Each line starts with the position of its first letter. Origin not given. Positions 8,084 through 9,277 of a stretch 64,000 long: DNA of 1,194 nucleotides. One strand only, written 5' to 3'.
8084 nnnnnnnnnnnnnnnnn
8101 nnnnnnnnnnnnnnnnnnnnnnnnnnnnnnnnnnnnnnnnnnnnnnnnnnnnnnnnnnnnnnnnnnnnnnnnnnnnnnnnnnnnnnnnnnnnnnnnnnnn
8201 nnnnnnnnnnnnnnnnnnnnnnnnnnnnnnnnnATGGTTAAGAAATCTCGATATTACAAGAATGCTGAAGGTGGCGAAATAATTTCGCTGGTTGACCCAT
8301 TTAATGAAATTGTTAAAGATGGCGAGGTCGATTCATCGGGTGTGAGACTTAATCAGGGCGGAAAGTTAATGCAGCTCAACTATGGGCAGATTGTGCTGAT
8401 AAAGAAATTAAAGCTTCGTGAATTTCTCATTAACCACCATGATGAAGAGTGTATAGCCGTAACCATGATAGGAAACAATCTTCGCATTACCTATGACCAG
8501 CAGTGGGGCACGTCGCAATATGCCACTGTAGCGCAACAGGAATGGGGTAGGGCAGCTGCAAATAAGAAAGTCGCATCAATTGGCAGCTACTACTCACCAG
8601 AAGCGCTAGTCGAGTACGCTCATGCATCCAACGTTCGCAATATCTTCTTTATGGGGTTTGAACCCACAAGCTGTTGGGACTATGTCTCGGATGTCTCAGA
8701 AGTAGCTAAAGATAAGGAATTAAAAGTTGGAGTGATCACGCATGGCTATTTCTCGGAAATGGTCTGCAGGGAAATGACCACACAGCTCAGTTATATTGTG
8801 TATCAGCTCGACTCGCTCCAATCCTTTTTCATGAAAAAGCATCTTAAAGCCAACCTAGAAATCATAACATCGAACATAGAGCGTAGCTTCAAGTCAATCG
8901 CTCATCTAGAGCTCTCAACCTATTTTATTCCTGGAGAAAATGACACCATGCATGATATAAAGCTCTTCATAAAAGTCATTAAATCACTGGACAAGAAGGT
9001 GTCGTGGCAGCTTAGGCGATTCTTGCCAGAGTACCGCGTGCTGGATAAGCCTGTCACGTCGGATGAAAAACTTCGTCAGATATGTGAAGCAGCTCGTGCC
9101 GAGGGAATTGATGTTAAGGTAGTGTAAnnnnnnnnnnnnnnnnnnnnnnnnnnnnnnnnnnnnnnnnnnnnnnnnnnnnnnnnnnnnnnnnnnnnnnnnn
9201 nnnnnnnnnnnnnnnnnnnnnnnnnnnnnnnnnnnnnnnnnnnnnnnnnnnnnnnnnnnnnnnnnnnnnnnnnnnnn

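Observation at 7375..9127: Memo paired with a radical-SAM homologue that has lost all three [4Fe-4S] cysteines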

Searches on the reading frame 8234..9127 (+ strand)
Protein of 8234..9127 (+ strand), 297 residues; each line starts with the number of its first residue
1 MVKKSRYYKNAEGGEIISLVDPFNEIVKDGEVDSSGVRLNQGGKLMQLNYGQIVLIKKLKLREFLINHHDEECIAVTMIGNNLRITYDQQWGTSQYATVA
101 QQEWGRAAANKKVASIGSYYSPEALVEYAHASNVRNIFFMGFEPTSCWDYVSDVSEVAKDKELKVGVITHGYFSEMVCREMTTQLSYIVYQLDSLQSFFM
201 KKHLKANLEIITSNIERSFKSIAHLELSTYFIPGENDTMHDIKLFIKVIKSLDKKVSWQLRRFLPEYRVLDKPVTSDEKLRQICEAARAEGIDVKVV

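Call 3: search_protein_families(library=pfam, proteins=[window:8234-9127:+], max_evalue=1)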
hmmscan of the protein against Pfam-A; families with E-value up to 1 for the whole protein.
window:8234-9127:+ (297 aa): 2 families
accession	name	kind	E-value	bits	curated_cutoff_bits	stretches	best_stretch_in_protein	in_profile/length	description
PF04055.27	Radical_SAM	-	6.4e-07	30.1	29.5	1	121-240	29-160/166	Radical SAM superfamily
PF24066.1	Hisat_C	-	0.19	12.1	27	1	205-268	51-114/124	Histidine N-acetyltransferase, C-terminal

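Call 4: search_protein_families(library=ncbifam, proteins=[window:8234-9127:+], max_evalue=1)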
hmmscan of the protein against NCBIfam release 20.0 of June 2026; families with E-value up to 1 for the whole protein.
window:8234-9127:+ (297 aa): 16 families
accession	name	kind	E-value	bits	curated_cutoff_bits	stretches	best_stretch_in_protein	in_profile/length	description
TIGR04337.1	AmmeMemoSam_rS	hypoth_equivalog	1e-21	77.2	220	1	6-293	2-279/349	AmmeMemoRadiSam system radical SAM enzyme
NF048010.1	SfplDhtActHpsHDes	equivalog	7.2e-10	38.2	430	1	139-263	137-263/298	(2S)-3-sulfopropanediol dehydratase activating enzyme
NF043069.1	T4HPD_activ_SAM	equivalog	1.3e-08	34.6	425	1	137-293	127-294/299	trans-4-hydroxy-L-proline dehydratase activase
TIGR02494.1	PFLE_PFLC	subfamily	7.1e-07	28.8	174.35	1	138-256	128-246/293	glycyl-radical enzyme activating protein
TIGR04041.1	activase_YjjW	hypoth_equivalog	2.4e-05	23.9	250.2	1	120-291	93-269/276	YjjW family glycine radical enzyme activase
NF038283.1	viperin_w_prok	equivalog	7.1e-05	22.1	180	1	122-197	50-119/281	viperin family antiviral radical SAM protein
TIGR04003.1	rSAM_BssD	equivalog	0.00014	21.2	496.45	1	139-251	133-246/314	[benzylsuccinate synthase]-activating enzyme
TIGR04317.1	W_rSAM_matur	equivalog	0.00029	20.1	380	1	127-217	44-135/349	tungsten cofactor oxidoreductase radical SAM maturase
TIGR04395.1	cutC_activ_rSAM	equivalog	0.00093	18.5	360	1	140-264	136-260/309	choline TMA-lyase-activating enzyme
TIGR04084.1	rSAM_AF0577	subfamily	0.0022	17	225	1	109-261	18-164/347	TIGR04084 family radical SAM/SPASM domain-containing protein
TIGR04038.1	tatD_link_rSAM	subfamily_domain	0.005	16.7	129.7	1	128-192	53-118/192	TatD family nuclease-associated radical SAM protein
NF004594.0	PRK05928.4-3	equivalog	0.014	14.8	365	1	184-249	46-111/237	uroporphyrinogen-III synthase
NF033717.2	HPDL_rSAM_activ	equivalog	0.027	13.7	420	1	137-253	134-252/311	4-hydroxyphenylacetate decarboxylase activase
TIGR02493.1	PFLA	equivalog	0.049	13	231.75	1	136-254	68-188/235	pyruvate formate-lyase-activating protein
TIGR03963.1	rSAM_QueE_Clost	equivalog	0.058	13.1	260.1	1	118-213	49-143/219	putative 7-carboxy-7-deazaguanine synthase QueE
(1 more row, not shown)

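Call 5: find_homologous_proteins(query=window:8234-9127:+, max_evalue=0.001)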
Query window:8234-9127:+ (297 aa): 5 proteins with E <= 0.001 among 996 candidates.
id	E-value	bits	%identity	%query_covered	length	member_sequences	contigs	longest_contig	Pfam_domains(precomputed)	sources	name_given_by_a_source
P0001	4.4e-195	664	100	100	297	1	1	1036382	PF04055.28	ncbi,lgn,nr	ncbi:MAG: hypothetical protein QY318_03930 [Candidatus Dojkabacteria bacterium]|nr:MAG: hypothetical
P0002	5.2e-94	333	53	100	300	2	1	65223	PF04055.28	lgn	-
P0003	3.6e-93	330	53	100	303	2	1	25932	PF04055.28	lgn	-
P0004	1.7e-83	298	47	100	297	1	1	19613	PF04055.28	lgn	-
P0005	9.5e-20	89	28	97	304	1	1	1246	PF04055.28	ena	-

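Call 6: search_solved_structures(query=window:8234-9127:+, max_evalue=1, show_alignments=2)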
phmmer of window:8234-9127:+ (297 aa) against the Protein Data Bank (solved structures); distinct sequences matched with E-value up to 1: 3.
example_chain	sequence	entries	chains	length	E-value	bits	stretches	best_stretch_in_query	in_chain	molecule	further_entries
7zzi_A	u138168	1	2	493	0.13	14.8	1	114-186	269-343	Phosphotransferase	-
2i3f_A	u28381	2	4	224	0.19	14.2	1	54-108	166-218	glycolipid transfer-like protein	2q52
8b8b_A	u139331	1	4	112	0.67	12.4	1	196-259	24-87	Munia Bornavirus 1 phosphoprotein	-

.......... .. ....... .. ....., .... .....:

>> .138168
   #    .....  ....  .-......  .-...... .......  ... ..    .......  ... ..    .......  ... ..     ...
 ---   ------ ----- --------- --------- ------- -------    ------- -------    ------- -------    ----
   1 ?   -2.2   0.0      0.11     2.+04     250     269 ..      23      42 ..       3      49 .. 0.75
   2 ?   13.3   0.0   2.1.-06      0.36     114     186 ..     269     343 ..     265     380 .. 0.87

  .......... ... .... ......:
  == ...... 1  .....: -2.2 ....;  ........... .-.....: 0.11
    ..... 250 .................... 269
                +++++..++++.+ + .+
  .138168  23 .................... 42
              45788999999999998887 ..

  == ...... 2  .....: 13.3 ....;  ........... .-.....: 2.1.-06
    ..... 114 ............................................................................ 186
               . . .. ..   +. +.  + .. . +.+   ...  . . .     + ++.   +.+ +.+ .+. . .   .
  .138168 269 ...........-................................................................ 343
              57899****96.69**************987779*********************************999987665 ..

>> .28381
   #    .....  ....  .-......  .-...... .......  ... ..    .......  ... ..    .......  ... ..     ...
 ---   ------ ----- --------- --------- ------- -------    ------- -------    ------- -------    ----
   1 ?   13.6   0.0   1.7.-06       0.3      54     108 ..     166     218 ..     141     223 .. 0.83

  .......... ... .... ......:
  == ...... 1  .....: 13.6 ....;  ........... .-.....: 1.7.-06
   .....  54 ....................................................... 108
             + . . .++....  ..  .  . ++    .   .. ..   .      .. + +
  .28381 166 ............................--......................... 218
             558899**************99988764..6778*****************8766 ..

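Call 10: find_encoding_contigs(protein=P0002, flank=10000, max_places=3)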
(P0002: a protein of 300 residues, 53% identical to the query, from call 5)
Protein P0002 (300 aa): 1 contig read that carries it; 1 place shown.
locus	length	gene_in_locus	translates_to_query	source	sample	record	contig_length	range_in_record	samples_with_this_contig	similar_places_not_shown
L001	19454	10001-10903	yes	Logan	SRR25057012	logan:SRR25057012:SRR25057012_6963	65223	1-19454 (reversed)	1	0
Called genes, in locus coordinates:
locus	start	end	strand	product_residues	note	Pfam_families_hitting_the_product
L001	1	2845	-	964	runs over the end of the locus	PF00675:Peptidase_M16 (weak), PF05193:Peptidase_M16_C, PF08367:M16C_assoc, PF22516:PreP_C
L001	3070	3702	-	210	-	PF01797:Y1_Tnp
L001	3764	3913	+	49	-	-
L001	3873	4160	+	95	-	PF08100:Dimerisation (weak)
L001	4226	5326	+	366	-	PF01702:TGT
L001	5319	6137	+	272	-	PF07091:FmrO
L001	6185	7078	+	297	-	-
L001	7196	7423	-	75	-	-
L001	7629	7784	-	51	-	-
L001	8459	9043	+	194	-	-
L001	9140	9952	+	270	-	PF01875:Memo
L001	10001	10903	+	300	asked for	PF04055:Radical_SAM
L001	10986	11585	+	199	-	PF02482:Ribosomal_S30AE, PF16321:Ribosom_S30AE_C (weak)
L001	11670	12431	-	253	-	PF13624:SurA_N_3 (weak)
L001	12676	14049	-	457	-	PF01551:Peptidase_M23 (faint)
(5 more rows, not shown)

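Call 11: find_encoding_contigs(protein=P0004, flank=10000, max_places=3)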
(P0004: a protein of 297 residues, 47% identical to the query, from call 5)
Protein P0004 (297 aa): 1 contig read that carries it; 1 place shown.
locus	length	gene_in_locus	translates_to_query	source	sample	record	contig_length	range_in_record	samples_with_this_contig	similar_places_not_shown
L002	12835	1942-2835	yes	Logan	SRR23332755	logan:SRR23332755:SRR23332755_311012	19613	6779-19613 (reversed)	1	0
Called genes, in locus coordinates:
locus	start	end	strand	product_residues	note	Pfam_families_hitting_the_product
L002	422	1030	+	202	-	-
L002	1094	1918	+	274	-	PF01875:Memo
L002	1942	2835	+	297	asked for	PF04055:Radical_SAM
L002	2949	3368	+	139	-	PF02482:Ribosomal_S30AE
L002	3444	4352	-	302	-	PF13624:SurA_N_3 (weak)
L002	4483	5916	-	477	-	PF01551:Peptidase_M23 (faint)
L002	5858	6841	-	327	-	PF02687:FtsX (faint), PF18075:FtsX_ECD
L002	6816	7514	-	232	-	PF02463:SMC_N (faint), PF00005:ABC_tran, PF13304:AAA_21 (faint)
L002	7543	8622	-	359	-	PF03462:PCRF, PF00472:RF-1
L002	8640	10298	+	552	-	PF01676:Metalloenzyme, PF06415:iPGM_N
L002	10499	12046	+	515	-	PF02463:SMC_N (faint), PF13476:AAA_23 (faint), PF00005:ABC_tran, PF01926:MMR_HSR1 (faint), PF13175:AAA_15 (faint), PF13304:AAA_21 (weak), PF12848:ABC_tran_Xtn, PF00005:ABC_tran, +3 more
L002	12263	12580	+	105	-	-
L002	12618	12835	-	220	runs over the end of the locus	PF03167:UDG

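Call 12: find_encoding_contigs(protein=P0003, flank=10000, max_places=3)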
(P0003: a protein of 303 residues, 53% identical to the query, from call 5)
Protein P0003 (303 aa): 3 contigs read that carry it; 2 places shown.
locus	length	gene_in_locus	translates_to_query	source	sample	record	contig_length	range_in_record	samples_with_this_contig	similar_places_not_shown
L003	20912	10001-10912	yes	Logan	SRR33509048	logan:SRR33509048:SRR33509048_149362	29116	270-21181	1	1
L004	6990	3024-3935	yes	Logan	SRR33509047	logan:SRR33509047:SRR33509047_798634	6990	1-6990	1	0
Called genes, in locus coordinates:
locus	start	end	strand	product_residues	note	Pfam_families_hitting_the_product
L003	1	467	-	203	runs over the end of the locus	PF07690:MFS_1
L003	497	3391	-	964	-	PF00675:Peptidase_M16 (weak), PF05193:Peptidase_M16_C, PF08367:M16C_assoc, PF22516:PreP_C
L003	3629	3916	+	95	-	PF08100:Dimerisation (weak)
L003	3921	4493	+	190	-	PF02245:Pur_DNA_glyco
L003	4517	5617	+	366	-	PF01702:TGT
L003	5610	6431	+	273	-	PF07091:FmrO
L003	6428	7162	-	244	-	PF01411:tRNA-synt_2c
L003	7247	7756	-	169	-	-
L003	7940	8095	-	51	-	-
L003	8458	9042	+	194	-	-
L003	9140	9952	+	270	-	PF01875:Memo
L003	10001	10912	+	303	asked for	PF04055:Radical_SAM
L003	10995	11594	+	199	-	PF02482:Ribosomal_S30AE, PF16321:Ribosom_S30AE_C (weak)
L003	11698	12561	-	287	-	PF13624:SurA_N_3 (weak)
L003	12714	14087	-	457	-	PF01551:Peptidase_M23 (faint)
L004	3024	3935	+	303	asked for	PF04055:Radical_SAM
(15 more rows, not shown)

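Call 26: search_protein_representatives(alignment_id=A2)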
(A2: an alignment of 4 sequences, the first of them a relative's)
Query: 4 sequences, 297 profile positions. Proteins with E-value up to 0.001 (for the whole library): 2154; up to 1e-10: 865; up to 1e-30: 30. The best 150 are listed.
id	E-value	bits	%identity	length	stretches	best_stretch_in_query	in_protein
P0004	6.0e-162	554.3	-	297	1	1-297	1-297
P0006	5.4e-82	291.8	-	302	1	1-297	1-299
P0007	7.2e-72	258.5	-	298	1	1-297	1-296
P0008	2.0e-64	234.1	-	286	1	2-292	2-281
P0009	5.6e-60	219.5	-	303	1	1-292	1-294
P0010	4.2e-59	216.6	-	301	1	1-291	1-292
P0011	1.4e-51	191.9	-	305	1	17-297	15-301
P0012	4.7e-49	183.6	-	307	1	3-292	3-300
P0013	2.5e-48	181.3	-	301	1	23-292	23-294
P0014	6.9e-46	173.2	-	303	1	1-293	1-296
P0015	4.4e-43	164.0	-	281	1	1-285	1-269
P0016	1.9e-42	161.9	-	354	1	2-292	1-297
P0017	9.4e-42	159.7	-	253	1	48-293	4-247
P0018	2.0e-41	158.6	-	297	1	3-287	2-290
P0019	6.9e-41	156.8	-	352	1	3-286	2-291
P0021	2.1e-39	152.0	-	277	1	7-293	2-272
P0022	2.1e-39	151.9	-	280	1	1-295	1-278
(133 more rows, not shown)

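Call 31: find_homologous_proteins(query=A3, max_evalue=1e-20)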
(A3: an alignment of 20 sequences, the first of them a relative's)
Query A3 (20 sequences) (297 aa, profile of the alignment): 7 proteins with E <= 1e-20 among 5221 candidates.
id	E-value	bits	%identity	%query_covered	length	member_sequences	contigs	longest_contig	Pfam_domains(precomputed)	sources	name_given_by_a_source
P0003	4.8e-117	408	53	100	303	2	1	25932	PF04055.28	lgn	-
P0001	3.0e-116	406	100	100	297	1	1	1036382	PF04055.28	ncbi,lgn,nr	ncbi:MAG: hypothetical protein QY318_03930 [Candidatus Dojkabacteria bacterium]|nr:MAG: hypothetical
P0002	3.3e-116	406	53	100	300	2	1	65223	PF04055.28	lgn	-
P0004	9.5e-113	394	47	100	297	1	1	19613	PF04055.28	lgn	-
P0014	1.1e-98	348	26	98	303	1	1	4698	PF04055.28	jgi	jgi:pyruvate formate lyase activating enzyme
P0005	4.0e-59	218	28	97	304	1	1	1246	PF04055.28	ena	-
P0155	5.7e-40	155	23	93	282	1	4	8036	PF04055.28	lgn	-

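Call 34: find_related_loci(query=A4, collection=genome_contigs, flank=6000)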
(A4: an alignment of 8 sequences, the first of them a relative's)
Query A4 (297 aa) in genome_contigs; peptide patterns used: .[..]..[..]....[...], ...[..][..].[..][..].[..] (x = any residue, [..] = any of these).
113 stretches matched a pattern, but none encodes a relative of the query by tblastn (E <= 1e-3).

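Call 35: find_encoding_contigs(protein=P0006, flank=6000, max_places=2)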
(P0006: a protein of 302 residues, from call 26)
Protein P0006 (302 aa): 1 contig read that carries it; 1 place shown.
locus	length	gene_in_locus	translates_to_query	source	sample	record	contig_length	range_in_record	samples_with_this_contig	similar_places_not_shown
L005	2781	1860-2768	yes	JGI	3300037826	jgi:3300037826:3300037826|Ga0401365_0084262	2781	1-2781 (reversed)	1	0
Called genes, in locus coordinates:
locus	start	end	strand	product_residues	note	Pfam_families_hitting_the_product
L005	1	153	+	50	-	?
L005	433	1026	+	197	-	PF00462:Glutaredoxin (weak)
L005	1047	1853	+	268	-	PF01875:Memo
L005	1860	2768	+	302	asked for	PF13353:Fer4_12 (faint), PF04055:Radical_SAM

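Call 36: find_encoding_contigs(protein=P0014, flank=6000, max_places=2)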
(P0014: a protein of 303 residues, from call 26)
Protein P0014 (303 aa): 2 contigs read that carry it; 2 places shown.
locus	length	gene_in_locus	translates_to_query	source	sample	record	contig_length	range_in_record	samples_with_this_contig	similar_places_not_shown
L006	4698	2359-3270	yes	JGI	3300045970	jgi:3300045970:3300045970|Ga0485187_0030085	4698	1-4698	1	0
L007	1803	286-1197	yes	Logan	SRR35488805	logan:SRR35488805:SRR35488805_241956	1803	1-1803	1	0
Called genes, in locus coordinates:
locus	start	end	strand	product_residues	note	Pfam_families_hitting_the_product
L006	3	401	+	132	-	?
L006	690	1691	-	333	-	PF01933:CofD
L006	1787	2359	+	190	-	PF00462:Glutaredoxin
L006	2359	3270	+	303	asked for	PF04055:Radical_SAM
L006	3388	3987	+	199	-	PF02482:Ribosomal_S30AE, PF16321:Ribosom_S30AE_C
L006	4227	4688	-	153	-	-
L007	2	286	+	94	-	?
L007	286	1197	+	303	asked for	PF04055:Radical_SAM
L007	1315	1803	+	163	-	?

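Call 37: find_encoding_contigs(protein=P0155, flank=6000, max_places=2)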
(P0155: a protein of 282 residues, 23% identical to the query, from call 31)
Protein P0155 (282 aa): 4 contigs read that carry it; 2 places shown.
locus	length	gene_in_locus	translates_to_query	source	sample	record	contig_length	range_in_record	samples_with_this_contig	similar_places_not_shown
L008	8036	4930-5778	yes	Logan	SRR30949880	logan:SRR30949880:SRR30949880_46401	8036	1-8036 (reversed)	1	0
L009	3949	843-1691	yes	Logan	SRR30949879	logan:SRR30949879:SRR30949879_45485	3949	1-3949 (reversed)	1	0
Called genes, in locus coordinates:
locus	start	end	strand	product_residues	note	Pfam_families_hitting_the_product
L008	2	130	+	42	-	?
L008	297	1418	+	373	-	PF07833:Cu_amine_oxidN1, PF01520:Amidase_3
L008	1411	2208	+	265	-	PF01177:Asp_Glu_race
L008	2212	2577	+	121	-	PF01242:PTPS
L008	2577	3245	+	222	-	PF02568:ThiI (faint), PF06508:QueC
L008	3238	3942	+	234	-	PF13353:Fer4_12, PF04055:Radical_SAM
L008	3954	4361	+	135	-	PF14489:QueF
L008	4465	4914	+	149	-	PF22811:Zn_ribbon_NrdR, PF03477:ATP-cone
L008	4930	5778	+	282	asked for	PF04055:Radical_SAM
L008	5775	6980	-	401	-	PF13623:SurA_N_2, PF13624:SurA_N_3, PF13145:Rotamase_2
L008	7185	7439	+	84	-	-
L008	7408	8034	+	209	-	?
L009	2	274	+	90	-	?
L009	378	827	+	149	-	PF22811:Zn_ribbon_NrdR, PF03477:ATP-cone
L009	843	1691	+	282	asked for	PF04055:Radical_SAM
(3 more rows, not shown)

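Call 38: find_related_loci(query=A4, collection=metagenome_contigs, flank=6000)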
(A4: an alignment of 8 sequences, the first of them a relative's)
Query A4 (297 aa) in metagenome_contigs; peptide patterns used: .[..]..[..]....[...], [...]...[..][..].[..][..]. (x = any residue, [..] = any of these).
187 stretches matched a pattern, but none encodes a relative of the query by tblastn (E <= 1e-3).

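Call 39: list_cluster_members(proteins=[P0006, P0007, P0008, P0009, P0010, P0011, P0012, P0015, P0021, P0022])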
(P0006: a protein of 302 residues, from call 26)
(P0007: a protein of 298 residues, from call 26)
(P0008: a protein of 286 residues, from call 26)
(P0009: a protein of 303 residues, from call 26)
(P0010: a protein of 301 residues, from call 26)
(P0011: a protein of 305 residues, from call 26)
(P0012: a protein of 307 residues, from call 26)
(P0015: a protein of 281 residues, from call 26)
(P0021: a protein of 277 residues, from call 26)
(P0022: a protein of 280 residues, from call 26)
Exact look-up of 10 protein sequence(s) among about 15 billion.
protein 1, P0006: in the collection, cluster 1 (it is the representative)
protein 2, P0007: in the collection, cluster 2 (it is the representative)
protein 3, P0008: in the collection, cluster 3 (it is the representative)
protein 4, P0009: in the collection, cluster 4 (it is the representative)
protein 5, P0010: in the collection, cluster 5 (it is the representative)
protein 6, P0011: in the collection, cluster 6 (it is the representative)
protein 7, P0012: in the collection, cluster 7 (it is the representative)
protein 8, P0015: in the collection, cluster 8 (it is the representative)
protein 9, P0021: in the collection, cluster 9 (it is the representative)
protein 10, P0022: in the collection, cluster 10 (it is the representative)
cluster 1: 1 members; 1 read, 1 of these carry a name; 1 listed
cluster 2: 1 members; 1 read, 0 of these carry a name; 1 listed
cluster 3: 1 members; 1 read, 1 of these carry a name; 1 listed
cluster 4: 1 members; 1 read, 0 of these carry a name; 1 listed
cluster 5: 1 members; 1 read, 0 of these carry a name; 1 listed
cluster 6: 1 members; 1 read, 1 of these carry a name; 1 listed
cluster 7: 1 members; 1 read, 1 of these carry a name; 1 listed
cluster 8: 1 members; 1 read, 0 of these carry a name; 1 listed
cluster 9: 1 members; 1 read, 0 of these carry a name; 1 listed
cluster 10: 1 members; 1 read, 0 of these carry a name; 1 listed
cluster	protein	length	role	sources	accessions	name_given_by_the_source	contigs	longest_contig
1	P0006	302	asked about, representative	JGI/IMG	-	pyruvate-formate lyase-activating enzyme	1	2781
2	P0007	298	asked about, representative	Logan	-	-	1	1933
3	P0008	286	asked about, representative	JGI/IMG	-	pyruvate-formate lyase-activating enzyme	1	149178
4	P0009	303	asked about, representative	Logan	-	-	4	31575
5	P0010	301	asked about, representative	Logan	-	-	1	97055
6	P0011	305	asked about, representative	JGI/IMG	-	pyruvate formate lyase activating enzyme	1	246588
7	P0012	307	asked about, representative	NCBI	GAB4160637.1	MAG: hypothetical protein Fur003_4150 [Candidatus Dojkabacteria bacterium]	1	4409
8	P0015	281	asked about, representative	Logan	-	-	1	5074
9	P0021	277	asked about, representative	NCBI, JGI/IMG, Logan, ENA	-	-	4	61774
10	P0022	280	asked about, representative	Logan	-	-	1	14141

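Call 40: find_encoding_contigs(protein=P0011, flank=8000, max_places=1)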
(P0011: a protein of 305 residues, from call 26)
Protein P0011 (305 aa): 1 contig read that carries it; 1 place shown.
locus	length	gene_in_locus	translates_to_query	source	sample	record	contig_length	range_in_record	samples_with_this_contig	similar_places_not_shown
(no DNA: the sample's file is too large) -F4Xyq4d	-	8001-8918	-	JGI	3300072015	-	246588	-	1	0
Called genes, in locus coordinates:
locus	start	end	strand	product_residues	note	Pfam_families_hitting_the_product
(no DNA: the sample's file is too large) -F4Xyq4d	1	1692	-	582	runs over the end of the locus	PF09587:PGA_cap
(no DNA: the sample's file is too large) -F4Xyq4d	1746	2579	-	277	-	PF09171:AGOG (weak)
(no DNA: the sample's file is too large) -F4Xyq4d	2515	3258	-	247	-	-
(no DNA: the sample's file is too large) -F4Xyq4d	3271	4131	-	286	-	PF00892:EamA, PF05653:Mg_trans_NIPA (weak)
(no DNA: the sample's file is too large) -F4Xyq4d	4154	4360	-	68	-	-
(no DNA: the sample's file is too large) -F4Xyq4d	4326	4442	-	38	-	-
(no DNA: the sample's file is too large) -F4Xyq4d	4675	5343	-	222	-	PF02698:DUF218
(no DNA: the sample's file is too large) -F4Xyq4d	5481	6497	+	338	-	PF01368:DHH, PF02833:DHHA2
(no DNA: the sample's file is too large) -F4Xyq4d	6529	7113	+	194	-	-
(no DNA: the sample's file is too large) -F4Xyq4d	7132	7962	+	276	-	PF01875:Memo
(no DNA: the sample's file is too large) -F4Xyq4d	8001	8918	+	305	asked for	PF04055:Radical_SAM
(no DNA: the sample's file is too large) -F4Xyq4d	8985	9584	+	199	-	PF02482:Ribosomal_S30AE, PF16321:Ribosom_S30AE_C (faint)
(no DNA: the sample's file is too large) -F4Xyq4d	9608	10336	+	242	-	PF00106:adh_short, PF08659:KR, PF13561:adh_short_C2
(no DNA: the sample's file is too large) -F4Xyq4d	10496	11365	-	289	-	PF09312:SurA_N, PF13623:SurA_N_2 (weak), PF13624:SurA_N_3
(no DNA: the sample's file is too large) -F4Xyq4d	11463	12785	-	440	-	PF01551:Peptidase_M23 (weak)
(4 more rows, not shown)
